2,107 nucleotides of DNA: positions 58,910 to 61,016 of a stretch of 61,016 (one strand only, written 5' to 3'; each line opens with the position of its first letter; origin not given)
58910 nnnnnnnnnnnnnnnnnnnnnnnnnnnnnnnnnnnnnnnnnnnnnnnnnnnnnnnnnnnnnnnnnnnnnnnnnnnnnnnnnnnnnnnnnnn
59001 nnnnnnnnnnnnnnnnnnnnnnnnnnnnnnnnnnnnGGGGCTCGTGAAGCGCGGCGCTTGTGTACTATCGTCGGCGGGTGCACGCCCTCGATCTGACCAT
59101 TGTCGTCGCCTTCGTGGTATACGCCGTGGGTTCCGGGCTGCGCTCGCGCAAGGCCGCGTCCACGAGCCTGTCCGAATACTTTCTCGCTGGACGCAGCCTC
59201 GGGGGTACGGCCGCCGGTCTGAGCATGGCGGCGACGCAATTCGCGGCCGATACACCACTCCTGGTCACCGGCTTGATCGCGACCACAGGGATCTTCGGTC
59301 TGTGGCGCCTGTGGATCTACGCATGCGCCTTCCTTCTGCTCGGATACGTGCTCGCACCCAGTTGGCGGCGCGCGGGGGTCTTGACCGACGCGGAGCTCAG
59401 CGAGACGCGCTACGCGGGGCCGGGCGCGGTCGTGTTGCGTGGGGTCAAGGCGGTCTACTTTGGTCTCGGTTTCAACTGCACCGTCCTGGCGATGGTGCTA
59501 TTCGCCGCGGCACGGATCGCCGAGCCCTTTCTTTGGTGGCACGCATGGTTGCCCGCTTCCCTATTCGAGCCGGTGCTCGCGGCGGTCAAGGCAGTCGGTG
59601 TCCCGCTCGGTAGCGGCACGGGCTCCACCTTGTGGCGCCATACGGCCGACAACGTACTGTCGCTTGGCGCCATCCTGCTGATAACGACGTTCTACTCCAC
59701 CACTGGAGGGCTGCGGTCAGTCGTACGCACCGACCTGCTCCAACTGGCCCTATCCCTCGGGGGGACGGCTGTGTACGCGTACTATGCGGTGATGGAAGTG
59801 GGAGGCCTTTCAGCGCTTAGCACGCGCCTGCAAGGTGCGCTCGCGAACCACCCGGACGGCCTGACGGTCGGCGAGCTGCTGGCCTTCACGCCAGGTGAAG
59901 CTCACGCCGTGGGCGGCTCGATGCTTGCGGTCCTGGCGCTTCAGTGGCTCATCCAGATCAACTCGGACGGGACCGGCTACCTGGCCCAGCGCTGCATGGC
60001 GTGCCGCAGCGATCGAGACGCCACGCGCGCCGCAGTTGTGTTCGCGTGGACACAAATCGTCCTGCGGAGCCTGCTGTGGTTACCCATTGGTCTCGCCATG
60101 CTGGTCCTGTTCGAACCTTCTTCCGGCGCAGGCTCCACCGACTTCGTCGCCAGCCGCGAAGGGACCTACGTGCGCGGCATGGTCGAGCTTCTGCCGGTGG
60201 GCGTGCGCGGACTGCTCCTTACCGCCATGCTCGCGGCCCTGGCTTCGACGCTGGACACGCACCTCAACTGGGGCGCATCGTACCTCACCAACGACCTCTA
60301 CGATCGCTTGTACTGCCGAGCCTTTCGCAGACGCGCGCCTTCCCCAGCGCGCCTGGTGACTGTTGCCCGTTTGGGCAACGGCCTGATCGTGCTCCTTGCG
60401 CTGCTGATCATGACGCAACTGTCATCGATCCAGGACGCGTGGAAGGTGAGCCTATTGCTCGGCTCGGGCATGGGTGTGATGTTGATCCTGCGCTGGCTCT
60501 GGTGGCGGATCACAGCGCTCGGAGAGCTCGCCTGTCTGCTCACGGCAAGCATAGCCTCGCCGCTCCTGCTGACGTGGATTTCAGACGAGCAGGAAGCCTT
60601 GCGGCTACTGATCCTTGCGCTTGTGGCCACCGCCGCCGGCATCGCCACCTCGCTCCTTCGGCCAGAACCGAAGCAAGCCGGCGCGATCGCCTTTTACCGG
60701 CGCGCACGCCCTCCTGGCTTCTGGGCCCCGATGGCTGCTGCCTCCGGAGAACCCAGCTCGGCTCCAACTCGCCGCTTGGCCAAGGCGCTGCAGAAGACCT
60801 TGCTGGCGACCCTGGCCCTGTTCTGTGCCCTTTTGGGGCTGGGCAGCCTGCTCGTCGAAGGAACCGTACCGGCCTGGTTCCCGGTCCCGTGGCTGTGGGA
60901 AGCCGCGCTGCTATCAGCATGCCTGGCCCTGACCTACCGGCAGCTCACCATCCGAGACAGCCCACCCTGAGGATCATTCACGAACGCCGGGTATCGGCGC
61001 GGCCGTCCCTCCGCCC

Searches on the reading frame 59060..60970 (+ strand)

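Call 64: search_protein_families(library=pfam, proteins=[window:59060-60970:+], max_evalue=0.00001)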
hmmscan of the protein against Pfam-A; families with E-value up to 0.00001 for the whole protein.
window:59060-60970:+ (636 aa): 1 family
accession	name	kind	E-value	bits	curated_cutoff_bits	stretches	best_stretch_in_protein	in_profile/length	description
PF00474.23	SSF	-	2.6e-35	122.5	22.8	2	201-494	123-404/406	Sodium:solute symporter family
